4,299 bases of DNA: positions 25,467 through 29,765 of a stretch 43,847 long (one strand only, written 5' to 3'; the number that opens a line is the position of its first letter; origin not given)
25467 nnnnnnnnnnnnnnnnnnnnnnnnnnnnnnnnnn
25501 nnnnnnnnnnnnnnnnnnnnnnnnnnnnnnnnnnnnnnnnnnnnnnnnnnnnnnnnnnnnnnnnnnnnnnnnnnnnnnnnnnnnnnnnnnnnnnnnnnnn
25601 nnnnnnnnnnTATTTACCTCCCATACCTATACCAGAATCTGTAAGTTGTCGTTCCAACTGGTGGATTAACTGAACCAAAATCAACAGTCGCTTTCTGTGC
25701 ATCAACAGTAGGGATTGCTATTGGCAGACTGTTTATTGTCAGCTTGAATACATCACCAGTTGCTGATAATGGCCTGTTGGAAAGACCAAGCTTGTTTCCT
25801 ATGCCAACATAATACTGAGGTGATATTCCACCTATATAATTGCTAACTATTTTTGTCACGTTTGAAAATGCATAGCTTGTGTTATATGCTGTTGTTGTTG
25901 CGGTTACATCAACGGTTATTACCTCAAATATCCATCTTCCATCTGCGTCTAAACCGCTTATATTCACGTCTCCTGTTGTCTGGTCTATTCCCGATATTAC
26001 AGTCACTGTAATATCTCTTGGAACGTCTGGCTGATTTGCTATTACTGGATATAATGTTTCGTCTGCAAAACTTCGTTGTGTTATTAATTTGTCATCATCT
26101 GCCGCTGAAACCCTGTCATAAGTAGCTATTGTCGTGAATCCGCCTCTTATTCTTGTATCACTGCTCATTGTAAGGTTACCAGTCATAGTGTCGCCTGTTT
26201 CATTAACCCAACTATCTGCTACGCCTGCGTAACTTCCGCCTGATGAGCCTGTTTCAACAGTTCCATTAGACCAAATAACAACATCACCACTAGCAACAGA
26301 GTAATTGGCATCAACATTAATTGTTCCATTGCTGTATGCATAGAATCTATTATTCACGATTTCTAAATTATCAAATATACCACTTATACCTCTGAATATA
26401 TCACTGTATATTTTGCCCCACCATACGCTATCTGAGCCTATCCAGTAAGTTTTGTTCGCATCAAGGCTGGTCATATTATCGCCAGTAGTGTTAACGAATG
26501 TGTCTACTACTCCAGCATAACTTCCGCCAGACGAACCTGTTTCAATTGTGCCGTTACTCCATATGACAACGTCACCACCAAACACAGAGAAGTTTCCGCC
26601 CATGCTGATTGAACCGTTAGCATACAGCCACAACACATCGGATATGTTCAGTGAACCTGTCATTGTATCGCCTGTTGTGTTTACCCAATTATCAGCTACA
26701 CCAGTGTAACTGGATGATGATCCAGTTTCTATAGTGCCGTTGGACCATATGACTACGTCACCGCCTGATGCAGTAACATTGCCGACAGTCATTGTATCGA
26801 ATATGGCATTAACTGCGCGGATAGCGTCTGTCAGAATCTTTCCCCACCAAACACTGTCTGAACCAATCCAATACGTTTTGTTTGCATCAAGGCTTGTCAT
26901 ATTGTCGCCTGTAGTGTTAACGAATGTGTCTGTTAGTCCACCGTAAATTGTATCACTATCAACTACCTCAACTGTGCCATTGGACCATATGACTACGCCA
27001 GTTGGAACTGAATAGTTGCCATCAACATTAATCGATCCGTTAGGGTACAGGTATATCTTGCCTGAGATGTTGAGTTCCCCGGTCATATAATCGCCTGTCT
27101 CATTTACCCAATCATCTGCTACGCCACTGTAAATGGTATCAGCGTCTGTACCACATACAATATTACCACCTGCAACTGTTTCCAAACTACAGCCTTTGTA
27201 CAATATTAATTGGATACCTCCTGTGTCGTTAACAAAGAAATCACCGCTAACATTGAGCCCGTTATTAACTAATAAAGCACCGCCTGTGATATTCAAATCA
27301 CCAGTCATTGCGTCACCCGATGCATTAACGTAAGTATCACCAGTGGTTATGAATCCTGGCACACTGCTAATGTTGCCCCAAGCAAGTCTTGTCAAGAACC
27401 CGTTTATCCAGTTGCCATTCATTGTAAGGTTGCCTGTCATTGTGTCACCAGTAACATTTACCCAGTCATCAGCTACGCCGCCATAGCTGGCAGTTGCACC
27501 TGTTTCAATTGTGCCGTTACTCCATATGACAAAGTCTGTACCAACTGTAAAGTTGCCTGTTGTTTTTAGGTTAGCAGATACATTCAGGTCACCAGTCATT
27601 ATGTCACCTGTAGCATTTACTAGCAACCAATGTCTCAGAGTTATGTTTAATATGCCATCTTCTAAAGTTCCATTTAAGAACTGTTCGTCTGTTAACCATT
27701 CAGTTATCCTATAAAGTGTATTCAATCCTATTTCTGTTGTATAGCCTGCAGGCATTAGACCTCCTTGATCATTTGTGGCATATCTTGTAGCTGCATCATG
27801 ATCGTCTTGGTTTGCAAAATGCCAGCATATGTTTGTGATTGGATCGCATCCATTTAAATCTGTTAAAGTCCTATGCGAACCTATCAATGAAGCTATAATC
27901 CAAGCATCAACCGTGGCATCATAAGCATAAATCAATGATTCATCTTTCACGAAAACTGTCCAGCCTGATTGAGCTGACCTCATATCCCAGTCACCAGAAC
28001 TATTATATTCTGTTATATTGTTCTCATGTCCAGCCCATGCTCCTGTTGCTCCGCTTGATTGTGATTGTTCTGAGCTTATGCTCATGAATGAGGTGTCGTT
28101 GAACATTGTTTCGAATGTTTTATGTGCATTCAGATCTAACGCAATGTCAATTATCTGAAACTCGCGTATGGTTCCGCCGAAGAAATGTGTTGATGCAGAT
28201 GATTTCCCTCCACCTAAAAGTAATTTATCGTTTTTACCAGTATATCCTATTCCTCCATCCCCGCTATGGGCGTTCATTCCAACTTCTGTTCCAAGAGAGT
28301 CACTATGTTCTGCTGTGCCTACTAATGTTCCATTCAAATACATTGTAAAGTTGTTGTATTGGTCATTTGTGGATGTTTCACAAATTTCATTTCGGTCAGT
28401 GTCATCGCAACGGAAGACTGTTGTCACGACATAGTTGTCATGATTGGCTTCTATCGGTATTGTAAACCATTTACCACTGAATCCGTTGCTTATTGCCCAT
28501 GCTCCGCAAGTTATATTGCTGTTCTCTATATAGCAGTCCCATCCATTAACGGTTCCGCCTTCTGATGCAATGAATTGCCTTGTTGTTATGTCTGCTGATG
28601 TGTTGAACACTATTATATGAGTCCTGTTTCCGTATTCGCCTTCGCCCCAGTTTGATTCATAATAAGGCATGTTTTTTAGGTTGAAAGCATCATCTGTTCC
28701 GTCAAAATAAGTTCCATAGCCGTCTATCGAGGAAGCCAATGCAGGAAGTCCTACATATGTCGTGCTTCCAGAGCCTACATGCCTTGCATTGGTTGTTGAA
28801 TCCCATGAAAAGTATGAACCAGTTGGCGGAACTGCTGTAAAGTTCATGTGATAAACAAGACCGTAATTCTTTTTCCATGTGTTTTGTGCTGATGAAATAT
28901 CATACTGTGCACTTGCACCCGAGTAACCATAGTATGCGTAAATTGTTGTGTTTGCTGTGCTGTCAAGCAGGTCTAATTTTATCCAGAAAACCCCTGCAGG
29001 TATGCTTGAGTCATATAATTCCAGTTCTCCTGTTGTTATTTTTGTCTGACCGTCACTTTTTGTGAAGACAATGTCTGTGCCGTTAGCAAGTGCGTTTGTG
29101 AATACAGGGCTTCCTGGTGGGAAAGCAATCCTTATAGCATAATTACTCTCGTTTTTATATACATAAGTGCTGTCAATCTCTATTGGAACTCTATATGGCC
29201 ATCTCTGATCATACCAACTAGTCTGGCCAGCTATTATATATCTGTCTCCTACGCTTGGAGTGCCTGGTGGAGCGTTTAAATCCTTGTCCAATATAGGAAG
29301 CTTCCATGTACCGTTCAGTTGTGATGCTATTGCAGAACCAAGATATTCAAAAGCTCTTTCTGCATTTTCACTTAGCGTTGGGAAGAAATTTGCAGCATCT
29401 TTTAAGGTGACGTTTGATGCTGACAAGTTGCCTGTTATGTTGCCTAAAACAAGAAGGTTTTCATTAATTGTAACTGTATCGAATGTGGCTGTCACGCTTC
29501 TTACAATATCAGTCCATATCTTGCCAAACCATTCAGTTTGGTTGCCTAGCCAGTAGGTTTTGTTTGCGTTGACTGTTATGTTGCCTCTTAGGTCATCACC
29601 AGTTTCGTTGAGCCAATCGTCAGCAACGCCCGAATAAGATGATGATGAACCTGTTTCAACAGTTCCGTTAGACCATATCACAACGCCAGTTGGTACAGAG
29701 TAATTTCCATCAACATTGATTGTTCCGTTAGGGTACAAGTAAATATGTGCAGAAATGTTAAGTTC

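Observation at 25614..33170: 2518-aa hyper-repetitive surface protein combining phage-tail-fibre-like repeats with a DUF2341/LamG-like lectin core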

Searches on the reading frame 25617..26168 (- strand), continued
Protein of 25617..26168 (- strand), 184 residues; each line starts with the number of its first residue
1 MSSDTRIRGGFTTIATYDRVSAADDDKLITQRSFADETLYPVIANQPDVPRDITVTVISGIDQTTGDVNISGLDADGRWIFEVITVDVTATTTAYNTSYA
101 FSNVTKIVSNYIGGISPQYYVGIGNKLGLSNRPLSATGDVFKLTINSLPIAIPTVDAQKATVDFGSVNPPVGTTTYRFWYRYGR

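Call 99: search_dna_similar(query=P0019, collection=phages, mode=protein, max_evalue=0.00001, max_rows=15)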
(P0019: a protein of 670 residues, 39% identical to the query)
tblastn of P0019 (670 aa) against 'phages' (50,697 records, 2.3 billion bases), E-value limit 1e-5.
Records with a match: 3; places in all: 3; records where one place covers at least 80% of the query: 0.
Best place of each record, by identity: <60% 3.
By first word of the organism name: uncultured 2; Microcystis 1.
By host as written in the record: - 2; Microcystis sp. 1.
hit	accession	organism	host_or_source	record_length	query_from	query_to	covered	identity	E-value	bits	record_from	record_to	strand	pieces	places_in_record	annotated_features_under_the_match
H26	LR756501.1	uncultured phage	metagenomic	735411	24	321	44%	26.7%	5e-19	98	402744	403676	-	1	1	record has no annotation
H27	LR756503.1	uncultured phage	metagenomic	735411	24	321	44%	26.7%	5e-19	98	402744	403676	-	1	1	record has no annotation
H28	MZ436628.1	Microcystis phage Mwe-Yong1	Microcystis sp.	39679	531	615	13%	38.8%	4e-7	60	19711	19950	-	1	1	hypothetical protein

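Call 100: search_dna_similar(query=window:25617-26168:-, collection=phages, mode=protein, max_evalue=0.01, max_rows=20)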
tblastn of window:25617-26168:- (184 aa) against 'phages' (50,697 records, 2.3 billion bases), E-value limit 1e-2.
Records with a match: 1; places in all: 1; records where one place covers at least 80% of the query: 0.
Best place of each record, by identity: <60% 1.
By first word of the organism name: Microcystis 1.
By host as written in the record: Microcystis sp. 1.
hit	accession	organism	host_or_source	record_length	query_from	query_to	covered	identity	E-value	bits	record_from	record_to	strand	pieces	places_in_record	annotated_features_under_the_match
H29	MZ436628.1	Microcystis phage Mwe-Yong1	Microcystis sp.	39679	38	132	52%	36.1%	1e-4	47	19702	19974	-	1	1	hypothetical protein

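Call 101: get_annotated_region(hit=H29, flank=7000)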
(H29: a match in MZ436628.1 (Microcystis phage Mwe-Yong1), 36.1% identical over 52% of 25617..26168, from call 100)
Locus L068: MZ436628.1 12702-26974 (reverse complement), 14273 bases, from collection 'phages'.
description: Microcystis phage Mwe-Yong1112-1, complete genome.
organism: Microcystis phage Mwe-Yong1 (NCBI taxid 2852111)
taxonomy: Viruses; Duplodnaviria; Heunggongvirae; Uroviricota; Caudoviricetes
host: Microcystis sp.; source: -; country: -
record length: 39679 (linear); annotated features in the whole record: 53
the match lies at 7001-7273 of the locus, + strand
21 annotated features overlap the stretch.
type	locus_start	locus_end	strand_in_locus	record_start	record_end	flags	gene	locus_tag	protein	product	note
CDS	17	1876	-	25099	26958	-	-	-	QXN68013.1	transposase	-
CDS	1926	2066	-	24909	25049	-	-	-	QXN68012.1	hypothetical protein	-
CDS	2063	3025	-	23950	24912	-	-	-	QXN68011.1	plasmid partitioning protein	plasmid partitioning protein RepB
CDS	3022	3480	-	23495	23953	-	-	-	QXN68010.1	regulatory protein CII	-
CDS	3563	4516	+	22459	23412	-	-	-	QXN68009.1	repressor protein CI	-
CDS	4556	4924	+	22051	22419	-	-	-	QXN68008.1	hypothetical protein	-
CDS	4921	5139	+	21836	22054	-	-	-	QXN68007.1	hypothetical protein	-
CDS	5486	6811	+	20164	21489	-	-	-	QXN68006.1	major capsid protein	-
CDS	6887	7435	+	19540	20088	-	-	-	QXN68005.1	hypothetical protein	-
CDS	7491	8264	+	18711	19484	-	-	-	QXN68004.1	hypothetical protein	-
CDS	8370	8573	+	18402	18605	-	-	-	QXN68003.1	hypothetical protein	-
CDS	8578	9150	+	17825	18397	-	-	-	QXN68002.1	hypothetical protein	-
CDS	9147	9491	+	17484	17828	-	-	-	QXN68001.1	hypothetical protein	-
CDS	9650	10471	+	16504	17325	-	-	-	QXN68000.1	DNA adenine methylase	-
CDS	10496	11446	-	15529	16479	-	-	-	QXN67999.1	hypothetical protein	-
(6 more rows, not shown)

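Call 119: search_dna_similar(query=P0167, collection=phages, mode=protein, max_evalue=0.001, max_rows=25)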
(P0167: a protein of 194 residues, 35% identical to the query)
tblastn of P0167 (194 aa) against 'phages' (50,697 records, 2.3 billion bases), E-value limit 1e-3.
Records with a match: 1; places in all: 1; records where one place covers at least 80% of the query: 0.
Best place of each record, by identity: <60% 1.
By first word of the organism name: Microcystis 1.
By host as written in the record: Microcystis sp. 1.
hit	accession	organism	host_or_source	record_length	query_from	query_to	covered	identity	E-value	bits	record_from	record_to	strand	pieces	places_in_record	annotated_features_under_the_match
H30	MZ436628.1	Microcystis phage Mwe-Yong1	Microcystis sp.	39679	32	179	76%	50.0%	1e-28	117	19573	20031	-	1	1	hypothetical protein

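Call 120: search_dna_similar(query=L026:3923-4468:+, collection=phages, mode=protein, max_evalue=0.001, max_rows=25)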
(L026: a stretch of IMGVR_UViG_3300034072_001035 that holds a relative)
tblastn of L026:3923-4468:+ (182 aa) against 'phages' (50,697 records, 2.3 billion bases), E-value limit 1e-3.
Records with a match: 1; places in all: 1; records where one place covers at least 80% of the query: 1.
Best place of each record, by identity: 60-80% 1.
By first word of the organism name: Microcystis 1.
By host as written in the record: Microcystis sp. 1.
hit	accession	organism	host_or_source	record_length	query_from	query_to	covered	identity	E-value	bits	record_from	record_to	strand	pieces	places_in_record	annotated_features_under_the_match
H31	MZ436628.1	Microcystis phage Mwe-Yong1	Microcystis sp.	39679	1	182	100%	65.9%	5e-53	186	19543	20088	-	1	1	hypothetical protein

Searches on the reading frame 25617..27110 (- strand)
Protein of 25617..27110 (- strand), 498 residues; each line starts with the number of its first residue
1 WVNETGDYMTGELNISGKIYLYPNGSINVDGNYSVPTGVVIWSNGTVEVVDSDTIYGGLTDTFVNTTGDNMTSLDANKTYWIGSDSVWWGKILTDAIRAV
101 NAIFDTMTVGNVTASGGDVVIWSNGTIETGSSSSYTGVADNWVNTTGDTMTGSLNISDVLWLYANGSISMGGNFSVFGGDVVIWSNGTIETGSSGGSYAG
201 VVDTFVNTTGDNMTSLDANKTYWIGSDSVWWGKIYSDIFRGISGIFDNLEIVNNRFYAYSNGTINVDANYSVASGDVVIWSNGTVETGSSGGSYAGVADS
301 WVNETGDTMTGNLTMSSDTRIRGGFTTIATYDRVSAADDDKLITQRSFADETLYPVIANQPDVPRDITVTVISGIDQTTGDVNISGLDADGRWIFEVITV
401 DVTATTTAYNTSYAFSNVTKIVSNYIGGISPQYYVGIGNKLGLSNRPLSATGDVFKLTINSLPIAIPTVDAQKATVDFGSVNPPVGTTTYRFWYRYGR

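Call 73: predict_structure(alignment_id=A6)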
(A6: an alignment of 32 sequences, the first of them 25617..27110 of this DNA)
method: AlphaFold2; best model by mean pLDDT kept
length: 498 residues; sequences in the alignment: 32
mean_pLDDT: 61.8   pTM: 0.45
mean pLDDT of the five models: 61.8, 58.2, 58.0, 57.5, 55.5
residues with pLDDT >= 90: 73; 70-90: 109; 50-70: 140; < 50: 176
segments of 3 or more residues with pLDDT < 50: 1-4, 52-116, 130-153, 193-204, 207-237, 289-316, 318-322
pLDDT, mean of each block of 10 residues (from residue 1): 50 65 64 57 56 40 40 37 32 36 38 49 57 33 36 54 69 57 68 44 45 37 35 41 68 68 66 60 57 42 38 44 67 72 90 91 93 73 95 95 82 96 88 91 84 81 84 78 72 80
secondary structure, 60 per line:
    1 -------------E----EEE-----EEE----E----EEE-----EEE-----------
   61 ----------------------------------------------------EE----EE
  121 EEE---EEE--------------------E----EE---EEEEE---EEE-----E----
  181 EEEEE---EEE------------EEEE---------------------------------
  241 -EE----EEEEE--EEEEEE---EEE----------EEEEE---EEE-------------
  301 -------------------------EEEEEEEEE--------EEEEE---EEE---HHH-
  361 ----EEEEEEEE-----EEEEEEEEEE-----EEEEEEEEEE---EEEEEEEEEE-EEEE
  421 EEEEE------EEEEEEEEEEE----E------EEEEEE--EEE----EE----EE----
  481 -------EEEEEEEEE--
elements in order: E19-21 E27-29 E39-41 E47-49 E119-123 E127-129 E160-164 E168-170 E181-185 E189-191 E204-207 E248-252 E255-260 E264-266 E277-281 E285-287 E326-334 E343-347 E351-353 E365-372 E378-387 E393-402 E406-415 E417-425 E432-442 E454-459 E462-464 E488-496

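Call 77: fold_search(model_id=the predicted structure, library=pdb)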
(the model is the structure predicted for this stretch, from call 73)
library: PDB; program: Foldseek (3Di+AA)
matches with E <= 10: 1425; with E <= 0.001: 4
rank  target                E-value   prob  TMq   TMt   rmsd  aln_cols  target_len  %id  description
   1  7vrn_A                3.7e-04  0.97  0.14  0.16  16.9       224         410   12  Structure of infectious bursal disease virus Gt strain (released 2022-03-30)
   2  7vrp_J                6.0e-04  0.89  0.13  0.14  17.6       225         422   13  Structure of infectious bursal disease virus Gx strain (released 2022-03-30)
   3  7xyc_A                8.2e-04  0.47  0.11  0.10  26.5       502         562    9  CryoEM structure of Klebsiella phage Kp7 type II tail fiber gp52 in vitro (released 2023-06-07)
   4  7vrp_A                8.7e-04  0.95  0.14  0.16  16.0       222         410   13  Structure of infectious bursal disease virus Gx strain (released 2022-03-30)
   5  2df7_C                1.1e-03  0.92  0.14  0.16  17.0       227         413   13  Crystal structure of infectious bursal disease virus VP2 subviral particle (released 2006-06-27)
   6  1wce_D                1.3e-03  0.99  0.15  0.17  10.5       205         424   12  Crystal structure of the T13 IBDV viral particle reveals a missing link in icosahedral viruses evolution (released 2005-04-06)
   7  1xe0_A                1.3e-03  0.97  0.11  0.35  11.4       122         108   17  The structure and function of Xenopus NO38-core, a histone binding chaperone in the nucleolus (released 2004-12-21)
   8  1wce_K                1.5e-03  0.99  0.15  0.18  10.5       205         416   12  Crystal structure of the T13 IBDV viral particle reveals a missing link in icosahedral viruses evolution (released 2005-04-06)
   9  1wce_I                1.5e-03  0.99  0.15  0.17  10.5       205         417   12  Crystal structure of the T13 IBDV viral particle reveals a missing link in icosahedral viruses evolution (released 2005-04-06)
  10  1wce_H                1.5e-03  0.99  0.15  0.17  10.5       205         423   12  Crystal structure of the T13 IBDV viral particle reveals a missing link in icosahedral viruses evolution (released 2005-04-06)
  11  1wce_M                1.5e-03  0.99  0.15  0.17  10.5       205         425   12  Crystal structure of the T13 IBDV viral particle reveals a missing link in icosahedral viruses evolution (released 2005-04-06)
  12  1wce_G                1.5e-03  0.99  0.15  0.17  10.5       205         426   12  Crystal structure of the T13 IBDV viral particle reveals a missing link in icosahedral viruses evolution (released 2005-04-06)
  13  1wce_E                1.5e-03  0.99  0.15  0.17  10.5       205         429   12  Crystal structure of the T13 IBDV viral particle reveals a missing link in icosahedral viruses evolution (released 2005-04-06)
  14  1wce_F                1.5e-03  0.99  0.15  0.17  10.5       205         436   12  Crystal structure of the T13 IBDV viral particle reveals a missing link in icosahedral viruses evolution (released 2005-04-06)
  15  1xe0_H                1.5e-03  0.97  0.11  0.35  10.5       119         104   16  The structure and function of Xenopus NO38-core, a histone binding chaperone in the nucleolus (released 2004-12-21)
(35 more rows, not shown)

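Call 78: fold_search(model_id=the predicted structure, library=viral)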
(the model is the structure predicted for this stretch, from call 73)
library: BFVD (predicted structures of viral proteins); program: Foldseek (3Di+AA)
matches with E <= 10: 1165; with E <= 0.001: 71
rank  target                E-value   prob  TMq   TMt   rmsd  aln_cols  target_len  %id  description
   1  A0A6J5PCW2            6.3e-08  1.00  0.26  0.45  10.5       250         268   14  Uncharacterized protein [uncultured Caudovirales phage]
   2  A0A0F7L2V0            1.2e-07  1.00  0.28  0.56   5.5       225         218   15  Uncharacterized protein [uncultured marine virus]
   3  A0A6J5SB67            1.8e-07  1.00  0.27  0.46   4.8       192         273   23  Uncharacterized protein [uncultured Caudovirales phage]
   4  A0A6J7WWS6            4.4e-07  1.00  0.18  0.11  40.2       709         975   11  Uncharacterized protein [uncultured Caudovirales phage]
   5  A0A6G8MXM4            5.8e-06  0.92  0.13  0.13  44.4       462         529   14  Collagen-like triple helix repeat-containing protein [Cedratvirus kamchatka]
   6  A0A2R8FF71            6.7e-06  0.63  0.09  0.11  45.5       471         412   13  Collagen-like protein (Fragment) [Brazilian cedratvirus IHUMI]
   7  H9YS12                9.7e-06  0.87  0.14  0.07  37.6       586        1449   13  (no name in the UniProt tables at hand)
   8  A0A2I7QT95            1.3e-05  0.85  0.13  0.10  31.8       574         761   12  (no name in the UniProt tables at hand)
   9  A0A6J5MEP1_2          2.4e-05  0.93  0.13  0.10  28.1       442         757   13  Uncharacterized protein [uncultured Caudovirales phage]
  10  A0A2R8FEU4            2.4e-05  0.51  0.09  0.11  34.6       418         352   13  GXT repeat-containing collagen-like protein [Brazilian cedratvirus IHUMI]
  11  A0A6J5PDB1            3.4e-05  0.77  0.10  0.10  19.6       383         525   11  Pectate lyase superfamily protein [uncultured Caudovirales phage]
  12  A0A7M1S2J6            3.8e-05  0.97  0.13  0.06  23.6       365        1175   10  Right handed beta helix domain-containing protein [uncultured phage cr126_1]
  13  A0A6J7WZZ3            4.0e-05  0.60  0.11  0.07  49.8       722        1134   10  Uncharacterized protein [uncultured Caudovirales phage]
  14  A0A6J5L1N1            4.5e-05  0.63  0.11  0.09  34.7       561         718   12  Uncharacterized protein [uncultured Caudovirales phage]
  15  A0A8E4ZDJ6            5.0e-05  0.51  0.11  0.06  28.4       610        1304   11  Uncharacterized protein [Tenacibaculum phage Gundel_1]
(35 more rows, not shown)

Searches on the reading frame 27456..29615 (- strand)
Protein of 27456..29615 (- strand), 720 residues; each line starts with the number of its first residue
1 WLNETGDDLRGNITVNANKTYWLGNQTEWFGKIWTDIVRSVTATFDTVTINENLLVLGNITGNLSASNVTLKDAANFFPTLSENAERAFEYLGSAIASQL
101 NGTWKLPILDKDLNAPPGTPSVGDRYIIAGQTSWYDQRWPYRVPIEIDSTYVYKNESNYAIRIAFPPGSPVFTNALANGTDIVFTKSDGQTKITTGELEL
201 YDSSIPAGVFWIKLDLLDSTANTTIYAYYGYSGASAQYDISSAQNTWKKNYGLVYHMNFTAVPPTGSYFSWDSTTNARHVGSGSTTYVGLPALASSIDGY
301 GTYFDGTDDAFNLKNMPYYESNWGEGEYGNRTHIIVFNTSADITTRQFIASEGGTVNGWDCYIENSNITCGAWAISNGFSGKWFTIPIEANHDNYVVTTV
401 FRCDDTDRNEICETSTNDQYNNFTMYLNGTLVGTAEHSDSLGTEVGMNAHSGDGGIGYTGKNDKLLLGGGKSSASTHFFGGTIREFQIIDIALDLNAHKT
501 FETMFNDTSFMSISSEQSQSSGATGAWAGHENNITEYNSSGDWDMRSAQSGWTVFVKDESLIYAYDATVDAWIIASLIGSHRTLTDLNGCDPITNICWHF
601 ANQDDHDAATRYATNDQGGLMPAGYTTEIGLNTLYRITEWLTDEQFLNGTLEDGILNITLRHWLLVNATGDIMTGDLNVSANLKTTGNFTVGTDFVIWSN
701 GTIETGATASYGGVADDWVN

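Call 63: search_solved_structures(query=A4, max_evalue=1)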
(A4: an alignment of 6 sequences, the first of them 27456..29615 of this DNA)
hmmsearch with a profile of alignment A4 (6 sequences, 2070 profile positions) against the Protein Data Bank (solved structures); distinct sequences matched with E-value up to 1: 3.
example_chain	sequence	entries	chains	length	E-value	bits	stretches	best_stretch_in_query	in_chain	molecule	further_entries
4qvs_A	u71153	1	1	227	2.1e-07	32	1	688-883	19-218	S-layer domain-containing protein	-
4dqa_A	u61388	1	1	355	0.0095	16.6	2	802-882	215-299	uncharacterized protein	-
5hon_A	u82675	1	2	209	0.022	15.4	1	689-875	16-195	Extracellular arabinanase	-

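Call 71: predict_structure(alignment_id=A4)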
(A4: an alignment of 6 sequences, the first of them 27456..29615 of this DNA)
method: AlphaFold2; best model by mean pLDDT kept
length: 720 residues; sequences in the alignment: 6
mean_pLDDT: 36.9   pTM: 0.32
mean pLDDT of the five models: 36.9, 35.6, 34.6, 34.0, 33.4
residues with pLDDT >= 90: 0; 70-90: 7; 50-70: 119; < 50: 594
segments of 3 or more residues with pLDDT < 50: 1-142, 149-159, 199-202, 230-330, 338-349, 351-356, 375-380, 390-393, 405-418, 438-720
pLDDT, mean of each block of 10 residues (from residue 1): 33 34 27 26 30 29 32 30 35 34 28 32 26 29 53 44 52 51 58 53 52 53 57 40 32 35 35 30 24 27 36 36 35 50 40 50 65 50 65 53 47 47 56 55 44 41 34 34 33 31 28 22 24 25 28 25 33 31 29 31 34 32 24 24 28 29 30 31 29 33 33 28
secondary structure, 60 per line:
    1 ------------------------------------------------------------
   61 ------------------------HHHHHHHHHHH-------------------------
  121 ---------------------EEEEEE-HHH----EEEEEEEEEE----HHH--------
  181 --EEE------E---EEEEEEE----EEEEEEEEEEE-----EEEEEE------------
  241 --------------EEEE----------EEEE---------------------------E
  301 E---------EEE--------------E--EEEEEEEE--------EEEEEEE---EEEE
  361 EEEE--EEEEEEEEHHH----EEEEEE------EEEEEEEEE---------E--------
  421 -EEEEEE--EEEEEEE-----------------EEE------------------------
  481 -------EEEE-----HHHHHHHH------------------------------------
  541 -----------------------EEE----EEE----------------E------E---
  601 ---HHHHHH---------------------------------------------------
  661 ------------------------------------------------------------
elements in order (helices of 4 or more, strands of 3 or more residues): H85-95 E142-147 E156-165 E183-185 E196-202 E207-217 E223-228 E255-258 E269-272 E311-313 E331-338 E347-353 E357-364 E367-374 E382-387 E394-402 E422-427 E430-436 E454-456 E488-491 H497-504 E564-566 E571-573 H604-609

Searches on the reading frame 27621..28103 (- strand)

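Call 20: search_protein_families(library=pfam, proteins=[window:27621-28103:-], max_evalue=5)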
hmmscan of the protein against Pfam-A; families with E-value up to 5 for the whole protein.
seq(161 aa): 1 family
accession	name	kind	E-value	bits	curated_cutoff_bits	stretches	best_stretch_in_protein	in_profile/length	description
PF10983.13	DUF2793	-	2e-08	34.4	27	1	17-64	38-84/87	Protein of unknown function (DUF2793)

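Call 21: search_protein_families(library=phrogs, proteins=[window:27621-28103:-], max_evalue=1)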
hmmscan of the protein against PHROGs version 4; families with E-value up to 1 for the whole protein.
seq(161 aa): 6 families
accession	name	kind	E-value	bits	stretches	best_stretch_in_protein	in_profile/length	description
phrog_5363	-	unknown function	2.3e-09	38.4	1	17-68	65-113/245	-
phrog_15388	-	unknown function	2.4e-05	24.8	1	16-72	59-114/345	-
phrog_7049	-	tail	0.00012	22.7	1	18-70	64-113/246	tail fiber protein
phrog_13925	-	unknown function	0.0002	20.9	1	16-80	59-122/640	-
phrog_35360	-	tail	0.0025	18.1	1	18-82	62-123/260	tail fiber protein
phrog_20432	-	unknown function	0.21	12.9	1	37-77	51-87/92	-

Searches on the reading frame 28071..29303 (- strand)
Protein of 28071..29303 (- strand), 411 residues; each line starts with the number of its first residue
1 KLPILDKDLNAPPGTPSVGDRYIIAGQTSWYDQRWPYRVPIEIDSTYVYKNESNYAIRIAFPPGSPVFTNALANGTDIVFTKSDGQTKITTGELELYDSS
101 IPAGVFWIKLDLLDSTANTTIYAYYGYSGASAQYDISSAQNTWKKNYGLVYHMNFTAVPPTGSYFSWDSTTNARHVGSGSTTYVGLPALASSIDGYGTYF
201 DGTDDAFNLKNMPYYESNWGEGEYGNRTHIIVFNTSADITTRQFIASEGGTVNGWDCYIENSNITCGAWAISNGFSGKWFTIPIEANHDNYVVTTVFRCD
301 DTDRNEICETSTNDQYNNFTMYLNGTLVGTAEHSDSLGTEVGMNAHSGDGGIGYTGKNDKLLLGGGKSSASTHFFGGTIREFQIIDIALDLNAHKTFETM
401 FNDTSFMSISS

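Call 20: search_protein_families(library=pfam, proteins=[window:28071-29303:-], max_evalue=5)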
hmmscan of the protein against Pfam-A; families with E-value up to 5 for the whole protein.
seq(411 aa): 2 families
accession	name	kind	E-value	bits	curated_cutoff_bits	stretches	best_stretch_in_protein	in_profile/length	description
PF10102.14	DUF2341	-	1.3e-05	26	23.4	1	74-135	1-60/84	Domain of unknown function (DUF2341)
PF10983.13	DUF2793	-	0.025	14.9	27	1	3-28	15-40/87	Protein of unknown function (DUF2793)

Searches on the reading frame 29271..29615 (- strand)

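Call 20: search_protein_families(library=pfam, proteins=[window:29271-29615:-], max_evalue=5)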
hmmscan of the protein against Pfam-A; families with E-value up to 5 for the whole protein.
seq(115 aa): 1 family
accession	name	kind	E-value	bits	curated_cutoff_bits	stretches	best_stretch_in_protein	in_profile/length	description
PF22009.2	YLDV-IL18BP-like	-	0.12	13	27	1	20-70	30-85/104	Yaba-Like Disease Virus IL18BP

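Call 21: search_protein_families(library=phrogs, proteins=[window:29271-29615:-], max_evalue=1)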
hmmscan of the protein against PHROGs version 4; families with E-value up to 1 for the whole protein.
seq(115 aa): 1 family
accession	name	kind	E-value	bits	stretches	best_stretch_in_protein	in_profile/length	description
phrog_7154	-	unknown function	0.12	13.6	1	64-93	15-42/63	-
